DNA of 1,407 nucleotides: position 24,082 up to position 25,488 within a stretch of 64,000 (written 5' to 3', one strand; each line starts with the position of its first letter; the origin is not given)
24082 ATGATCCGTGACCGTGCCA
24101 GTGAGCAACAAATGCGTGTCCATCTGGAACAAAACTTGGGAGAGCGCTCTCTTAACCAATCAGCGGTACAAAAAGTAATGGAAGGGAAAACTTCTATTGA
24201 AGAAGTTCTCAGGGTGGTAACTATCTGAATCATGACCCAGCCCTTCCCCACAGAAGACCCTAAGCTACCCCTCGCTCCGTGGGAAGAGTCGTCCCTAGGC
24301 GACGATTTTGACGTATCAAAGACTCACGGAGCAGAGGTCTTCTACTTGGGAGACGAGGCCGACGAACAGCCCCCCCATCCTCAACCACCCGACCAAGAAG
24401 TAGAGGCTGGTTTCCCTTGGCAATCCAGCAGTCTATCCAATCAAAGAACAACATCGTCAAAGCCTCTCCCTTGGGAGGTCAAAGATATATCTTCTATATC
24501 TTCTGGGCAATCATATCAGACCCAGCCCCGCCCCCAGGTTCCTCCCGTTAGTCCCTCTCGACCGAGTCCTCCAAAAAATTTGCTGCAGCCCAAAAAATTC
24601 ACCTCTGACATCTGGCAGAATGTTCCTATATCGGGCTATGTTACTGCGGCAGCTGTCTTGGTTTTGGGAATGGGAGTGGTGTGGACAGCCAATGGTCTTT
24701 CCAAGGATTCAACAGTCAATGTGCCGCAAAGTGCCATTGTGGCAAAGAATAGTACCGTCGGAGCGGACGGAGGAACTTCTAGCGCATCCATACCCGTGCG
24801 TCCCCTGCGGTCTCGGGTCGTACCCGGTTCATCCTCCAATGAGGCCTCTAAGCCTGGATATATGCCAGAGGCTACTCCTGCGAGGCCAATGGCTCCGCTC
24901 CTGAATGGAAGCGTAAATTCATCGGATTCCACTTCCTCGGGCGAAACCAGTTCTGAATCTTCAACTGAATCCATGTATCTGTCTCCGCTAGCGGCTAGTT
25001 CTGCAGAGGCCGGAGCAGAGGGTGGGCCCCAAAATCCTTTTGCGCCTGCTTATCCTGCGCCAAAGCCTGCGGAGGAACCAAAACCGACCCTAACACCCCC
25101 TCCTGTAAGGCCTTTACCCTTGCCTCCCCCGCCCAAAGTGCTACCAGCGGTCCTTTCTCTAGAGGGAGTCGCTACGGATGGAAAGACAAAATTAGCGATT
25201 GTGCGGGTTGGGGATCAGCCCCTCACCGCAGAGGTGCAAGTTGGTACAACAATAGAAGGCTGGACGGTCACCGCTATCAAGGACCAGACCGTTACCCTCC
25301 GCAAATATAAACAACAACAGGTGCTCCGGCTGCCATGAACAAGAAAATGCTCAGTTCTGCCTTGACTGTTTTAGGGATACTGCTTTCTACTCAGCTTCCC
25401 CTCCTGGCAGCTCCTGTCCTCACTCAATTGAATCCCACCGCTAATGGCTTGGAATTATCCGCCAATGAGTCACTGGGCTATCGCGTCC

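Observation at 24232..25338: A single bitopic protein may bridge the cytoplasmic ATPase and the outer-membrane secretin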

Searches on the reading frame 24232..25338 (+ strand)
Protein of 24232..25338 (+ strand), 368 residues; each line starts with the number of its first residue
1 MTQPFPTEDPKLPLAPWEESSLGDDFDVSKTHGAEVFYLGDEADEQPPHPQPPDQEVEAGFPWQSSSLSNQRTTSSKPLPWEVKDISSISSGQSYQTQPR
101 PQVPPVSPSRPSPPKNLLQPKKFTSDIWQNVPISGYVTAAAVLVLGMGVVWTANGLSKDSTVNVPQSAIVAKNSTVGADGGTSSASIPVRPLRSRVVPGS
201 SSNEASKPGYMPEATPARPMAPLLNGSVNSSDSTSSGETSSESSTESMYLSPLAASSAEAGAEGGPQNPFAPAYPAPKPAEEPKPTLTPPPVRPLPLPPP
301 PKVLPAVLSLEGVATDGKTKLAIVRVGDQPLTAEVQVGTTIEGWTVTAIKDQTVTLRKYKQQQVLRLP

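Call 6: search_protein_families(library=pfam, proteins=[window:24232-25338:+], max_evalue=0.1)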
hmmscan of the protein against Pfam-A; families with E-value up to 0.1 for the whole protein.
window:24232-25338:+ (368 aa): 0 families

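Call 7: search_protein_families(library=ncbifam, proteins=[window:24232-25338:+], max_evalue=0.1)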
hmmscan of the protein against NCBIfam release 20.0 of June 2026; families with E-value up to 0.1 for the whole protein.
window:24232-25338:+ (368 aa): 2 families
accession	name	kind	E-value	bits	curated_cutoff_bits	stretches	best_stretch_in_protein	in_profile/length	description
NF041515.1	GspC_delta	equivalog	2e-05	24.5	150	1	246-366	49-162/311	type II secretion system protein GspC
TIGR03021.1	pilP_fam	equivalog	0.035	15.1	34.65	1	283-357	58-119/119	type IV pilus biogenesis protein PilP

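Call 8: find_homologous_proteins(query=window:24232-25335:+, max_evalue=0.001)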
Query window:24232-25335:+ (368 aa): 17 proteins with E <= 0.001 among 8000 candidates.
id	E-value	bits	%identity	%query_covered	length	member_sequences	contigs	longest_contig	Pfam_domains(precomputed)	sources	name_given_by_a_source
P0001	2.7e-233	792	100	100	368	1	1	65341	-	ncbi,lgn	ncbi:MAG: hypothetical protein WCA07_14140 [Gloeobacterales cyanobacterium]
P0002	6.1e-173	593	65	100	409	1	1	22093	-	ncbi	-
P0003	9.9e-171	586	73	97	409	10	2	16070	-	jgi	-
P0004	3.6e-160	551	76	100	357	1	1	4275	-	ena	-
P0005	1.2e-159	549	74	100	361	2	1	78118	-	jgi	jgi:hypothetical protein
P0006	6.5e-158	544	72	100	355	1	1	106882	-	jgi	jgi:hypothetical protein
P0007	1.2e-153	530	73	99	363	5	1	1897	-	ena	-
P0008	2.9e-152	525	72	100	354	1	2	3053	-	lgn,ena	-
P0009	1.2e-147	510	72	100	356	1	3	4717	-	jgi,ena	-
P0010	2.2e-144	499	69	100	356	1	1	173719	-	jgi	jgi:hypothetical protein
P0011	1.8e-130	453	69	95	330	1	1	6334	-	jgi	jgi:hypothetical protein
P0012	2.0e-117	410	60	100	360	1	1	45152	-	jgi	jgi:hypothetical protein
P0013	3.7e-117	410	62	100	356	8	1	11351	-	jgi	jgi:hypothetical protein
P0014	1.2e-114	401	62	100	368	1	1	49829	-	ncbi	-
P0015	1.8e-110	388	55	100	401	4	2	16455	-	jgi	jgi:hypothetical protein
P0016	3.4e-105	370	55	100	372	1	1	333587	-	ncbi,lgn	-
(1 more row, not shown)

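Call 12: find_encoding_contigs(protein=P0016, flank=10000, max_places=2)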
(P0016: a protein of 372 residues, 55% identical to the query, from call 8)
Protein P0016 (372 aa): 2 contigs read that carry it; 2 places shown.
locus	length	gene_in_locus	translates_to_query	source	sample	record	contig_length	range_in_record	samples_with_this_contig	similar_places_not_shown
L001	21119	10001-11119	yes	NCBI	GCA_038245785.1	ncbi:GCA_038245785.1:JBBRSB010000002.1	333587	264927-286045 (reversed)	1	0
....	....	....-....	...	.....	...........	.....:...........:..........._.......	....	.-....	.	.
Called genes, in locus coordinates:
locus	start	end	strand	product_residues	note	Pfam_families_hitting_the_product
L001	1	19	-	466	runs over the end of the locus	PF02366:PMT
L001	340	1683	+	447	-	PF07005:SBD_N, PF17042:NBD_C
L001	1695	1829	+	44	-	-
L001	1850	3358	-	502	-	PF20695:UbiD_N, PF01977:UbiD, PF20696:UbiD_C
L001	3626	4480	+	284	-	PF07883:Cupin_2, PF02311:AraC_binding, PF12833:HTH_18, PF00165:HTH_AraC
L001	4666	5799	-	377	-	PF01569:PAP2, PF22778:VCPO_2nd (weak)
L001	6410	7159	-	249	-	-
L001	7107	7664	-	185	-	PF07963:N_methyl (weak)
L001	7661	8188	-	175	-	-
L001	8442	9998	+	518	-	PF00437:T2SSE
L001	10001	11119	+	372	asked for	-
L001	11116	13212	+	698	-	PF07660:STN (weak), PF03958:Secretin_N (weak), PF00263:Secretin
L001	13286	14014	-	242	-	-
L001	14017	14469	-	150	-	-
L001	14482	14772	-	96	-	-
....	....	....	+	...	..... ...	-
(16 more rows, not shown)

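Call 18: search_solved_structures(query=A1, max_evalue=10, show_alignments=3)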
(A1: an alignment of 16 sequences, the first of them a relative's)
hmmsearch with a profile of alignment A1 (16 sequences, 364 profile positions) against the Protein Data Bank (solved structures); distinct sequences matched with E-value up to 10: 0.

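Call 20: predict_structure(alignment_id=A1)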
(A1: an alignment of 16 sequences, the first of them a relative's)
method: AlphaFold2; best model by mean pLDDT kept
length: 368 residues; sequences in the alignment: 16
mean_pLDDT: 53.3   pTM: 0.25
mean pLDDT of the five models: 53.3, 52.5, 48.2, 47.5, 47.4
residues with pLDDT >= 90: 43; 70-90: 26; 50-70: 93; < 50: 206
segments of 3 or more residues with pLDDT < 50: 19-61, 64-75, 84-99, 101-104, 111-124, 150-186, 195-202, 206-208, 210-212, 214-266
pLDDT, mean of each block of 10 residues (from residue 1): 51 53 39 34 40 42 45 49 47 39 51 46 50 54 53 39 32 34 45 48 48 44 35 38 35 38 47 57 57 74 74 90 84 89 93 94 92
secondary structure, 60 per line:
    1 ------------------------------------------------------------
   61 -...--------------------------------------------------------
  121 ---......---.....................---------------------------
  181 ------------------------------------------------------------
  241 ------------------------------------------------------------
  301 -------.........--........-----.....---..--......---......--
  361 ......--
elements in order: H124-129 H133-153 E308-316 E319-326 E332-336 E344-349 E353-358 E361-366

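Call 23: fold_search(model_id=the predicted structure, library=pdb)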
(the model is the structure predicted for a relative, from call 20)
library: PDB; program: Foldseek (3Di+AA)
matches with E <= 10: 669; with E <= 0.001: 0
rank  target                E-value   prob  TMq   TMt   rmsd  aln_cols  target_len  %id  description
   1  3oss_C                2.4e-03  1.00  0.15  0.77   1.8        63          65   21  The crystal structure of enterotoxigenic Escherichia coli GspC-GspD complex from the type II secretion system (released 2011-08-03)
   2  2y4y_B                1.4e-02  1.00  0.15  0.64   2.6        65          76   15  Structure of a domain from the type IV pilus biogenesis lipoprotein PilP, from Pseudomonas aeruginosa (released 2012-01-18)
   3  2y4y_C                1.5e-02  1.00  0.15  0.62   2.5        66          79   15  Structure of a domain from the type IV pilus biogenesis lipoprotein PilP, from Pseudomonas aeruginosa (released 2012-01-18)
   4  3jc8_Pa               1.7e-02  1.00  0.15  0.35   2.9        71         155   24  Architectural model of the type IVa pilus machine in a piliated state (released 2016-03-16)
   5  2lc4_MODEL_1_A        4.0e-02  1.00  0.14  0.45   3.7        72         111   14  Solution Structure of PilP from Pseudomonas aeruginosa (released 2011-12-21)
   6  2y4x_B                5.8e-02  1.00  0.15  0.56   2.4        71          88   14  Structure of a domain from the type IV pilus biogenesis lipoprotein PilP, from Pseudomonas aeruginosa PA01 (released 2012-01-18)
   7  6hcg_e                7.4e-02  0.99  0.15  0.67   2.2        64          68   19  Klebsiella pneumoniae type II secretion system outer membrane complex. PulD, PulS and PulC HR domain. (released 2019-11-27)
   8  2y4y_A                7.4e-02  0.98  0.13  0.46   4.1        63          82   16  Structure of a domain from the type IV pilus biogenesis lipoprotein PilP, from Pseudomonas aeruginosa (released 2012-01-18)
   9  2y4y_D                9.9e-02  1.00  0.14  0.59   2.6        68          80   16  Structure of a domain from the type IV pilus biogenesis lipoprotein PilP, from Pseudomonas aeruginosa (released 2012-01-18)
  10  2ivw_MODEL_1_A        1.1e-01  1.00  0.14  0.44   3.4        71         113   14  The solution structure of a domain from the Neisseria meningitidis PilP pilot protein. (released 2007-02-13)
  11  2m3x_MODEL_1_A        1.2e-01  0.57  0.09  0.19   8.5        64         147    9  Solution structure of Ph1500: a homohexameric protein centered on a 12-bladed beta-propeller (released 2014-01-29)
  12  2y4x_A                2.0e-01  1.00  0.15  0.56   2.4        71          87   15  Structure of a domain from the type IV pilus biogenesis lipoprotein PilP, from Pseudomonas aeruginosa PA01 (released 2012-01-18)
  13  4wfw                  2.0e-01  0.97  0.13  0.48   3.1        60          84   10  The crystal structure of Dickeya dadantii GspB from the type 2 secretion system (released 2015-09-30)
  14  4uzr_A                2.0e-01  0.35  0.08  0.18   8.8        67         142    6  Crystal Structure of Pyrococcus horikoshii Ph1500 (released 2015-10-07)
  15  2lnv_MODEL_1_A        2.2e-01  0.93  0.13  0.40   3.4        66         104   23  Solution structure of GspC-HR of typeII secretion system (released 2012-01-25)
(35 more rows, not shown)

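Call 25: find_related_loci(query=A1, collection=genome_contigs, flank=10000)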
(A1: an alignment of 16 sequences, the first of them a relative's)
Query A1 (368 aa) in genome_contigs; peptide patterns used: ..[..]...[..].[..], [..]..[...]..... (x = any residue, [..] = any of these).
102 stretches matched a pattern; 3 encode a relative of the query (tblastn E <= 1e-3); 2 distinct loci.
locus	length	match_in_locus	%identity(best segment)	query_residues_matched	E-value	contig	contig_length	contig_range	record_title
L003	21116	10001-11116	55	1-368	3e-92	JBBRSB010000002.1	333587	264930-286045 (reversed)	MAG: Gloeobacterales cyanobacterium isolate La2_maxbin2.427 La2_maxbin2.427_K_1668996L333587_cov_111.9980, whole genome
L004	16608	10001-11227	65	1-368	2e-126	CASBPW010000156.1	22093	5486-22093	MAG: uncultured cyanobacterium isolate PMM_0068 genome assembly, contig: PMM_0068_000000000156, whole genome shotgun seq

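Call 51: find_homologous_proteins(query=A3, max_evalue=0.001)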
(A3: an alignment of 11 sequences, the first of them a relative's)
Query A3 (11 sequences) (368 aa, profile of the alignment): 18 proteins with E <= 0.001 among 8000 candidates.
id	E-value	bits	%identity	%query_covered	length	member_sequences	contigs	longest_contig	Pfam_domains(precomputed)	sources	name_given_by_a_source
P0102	3.6e-79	284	28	18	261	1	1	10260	-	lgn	-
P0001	2.4e-69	252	100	100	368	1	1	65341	-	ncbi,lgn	ncbi:MAG: hypothetical protein WCA07_14140 [Gloeobacterales cyanobacterium]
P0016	2.1e-66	242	55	100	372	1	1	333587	-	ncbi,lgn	-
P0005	4.1e-64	235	74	100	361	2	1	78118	-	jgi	jgi:hypothetical protein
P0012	3.6e-62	229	60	100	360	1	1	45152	-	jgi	jgi:hypothetical protein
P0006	1.6e-61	226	72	100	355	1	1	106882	-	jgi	jgi:hypothetical protein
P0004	3.0e-61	226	76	100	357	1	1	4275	-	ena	-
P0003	6.1e-60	221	73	97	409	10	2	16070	-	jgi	-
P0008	2.1e-59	219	72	100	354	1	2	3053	-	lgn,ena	-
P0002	2.3e-59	219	65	100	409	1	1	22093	-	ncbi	-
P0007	3.8e-58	215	73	99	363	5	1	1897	-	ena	-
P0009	5.0e-57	212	72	100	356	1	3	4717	-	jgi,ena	-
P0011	6.3e-55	205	69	95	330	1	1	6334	-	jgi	jgi:hypothetical protein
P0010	4.1e-54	202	69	100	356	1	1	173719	-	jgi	jgi:hypothetical protein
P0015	6.2e-54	202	55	100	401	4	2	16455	-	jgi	jgi:hypothetical protein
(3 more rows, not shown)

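Call 66: find_related_loci(query=A1, collection=metagenome_contigs, flank=7000)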
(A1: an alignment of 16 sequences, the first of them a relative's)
Query A1 (368 aa) in metagenome_contigs; peptide patterns used: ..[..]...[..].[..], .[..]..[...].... (x = any residue, [..] = any of these).
432 stretches matched a pattern; 3 encode a relative of the query (tblastn E <= 1e-3); 3 distinct loci.
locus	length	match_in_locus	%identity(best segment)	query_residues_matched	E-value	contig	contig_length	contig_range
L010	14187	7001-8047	73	12-368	2e-131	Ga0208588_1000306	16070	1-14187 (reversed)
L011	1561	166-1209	71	1-364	7e-125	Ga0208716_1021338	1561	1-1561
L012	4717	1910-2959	72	1-367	2e-111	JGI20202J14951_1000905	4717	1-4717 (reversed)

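Call 68: find_encoding_contigs(protein=P0010, flank=10000, max_places=1)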
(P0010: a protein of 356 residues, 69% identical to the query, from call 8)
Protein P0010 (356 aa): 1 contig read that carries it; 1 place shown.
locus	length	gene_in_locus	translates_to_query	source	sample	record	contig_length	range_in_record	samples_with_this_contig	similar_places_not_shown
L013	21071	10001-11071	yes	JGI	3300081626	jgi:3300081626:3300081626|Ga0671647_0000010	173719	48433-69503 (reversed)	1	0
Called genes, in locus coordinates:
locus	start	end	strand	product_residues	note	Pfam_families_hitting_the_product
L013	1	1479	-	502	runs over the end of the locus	PF20695:UbiD_N, PF01977:UbiD, PF20696:UbiD_C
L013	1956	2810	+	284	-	PF02311:AraC_binding, PF07883:Cupin_2 (weak), PF12833:HTH_18, PF00165:HTH_AraC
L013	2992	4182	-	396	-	PF01569:PAP2, PF22778:VCPO_2nd (weak)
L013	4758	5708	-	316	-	PF12978:DUF3862 (faint), PF04355:BamE (faint), PF07467:BLIP (faint)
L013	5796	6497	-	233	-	PF07963:N_methyl (weak)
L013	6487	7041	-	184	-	PF07963:N_methyl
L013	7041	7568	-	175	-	-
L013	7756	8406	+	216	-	-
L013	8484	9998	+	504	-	PF00437:T2SSE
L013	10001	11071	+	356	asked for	-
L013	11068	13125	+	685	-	PF07660:STN (weak), PF03958:Secretin_N, PF00263:Secretin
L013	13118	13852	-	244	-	-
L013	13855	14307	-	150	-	-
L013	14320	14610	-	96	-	-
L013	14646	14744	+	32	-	-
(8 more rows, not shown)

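Call 101: search_protein_families(library=pfam, alignment_id=A9, max_evalue=0.01)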
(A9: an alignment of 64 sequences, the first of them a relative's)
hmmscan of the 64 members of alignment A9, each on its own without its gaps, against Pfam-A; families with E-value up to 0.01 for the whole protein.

A. member 1, P0001 (368 aa): 0 families

B. families by the number of members that match (of 64 scanned): 6 families
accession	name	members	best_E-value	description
PF23893.1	Y4YQ_C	23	2.7e-05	Uncharacterised protein Y4YQ C-terminal domain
PF11356.14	T2SSC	18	6.5e-08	Type II secretion system protein C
PF23862.1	CdsD_C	2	0.0024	CdsD C-terminal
PF03815.24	LCCL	1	7.8e-16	LCCL domain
PF08642.15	Rxt3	1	2.6e-07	Histone deacetylation protein Rxt3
PF10748.14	HofP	1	0.0037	DNA utilization proteins HofP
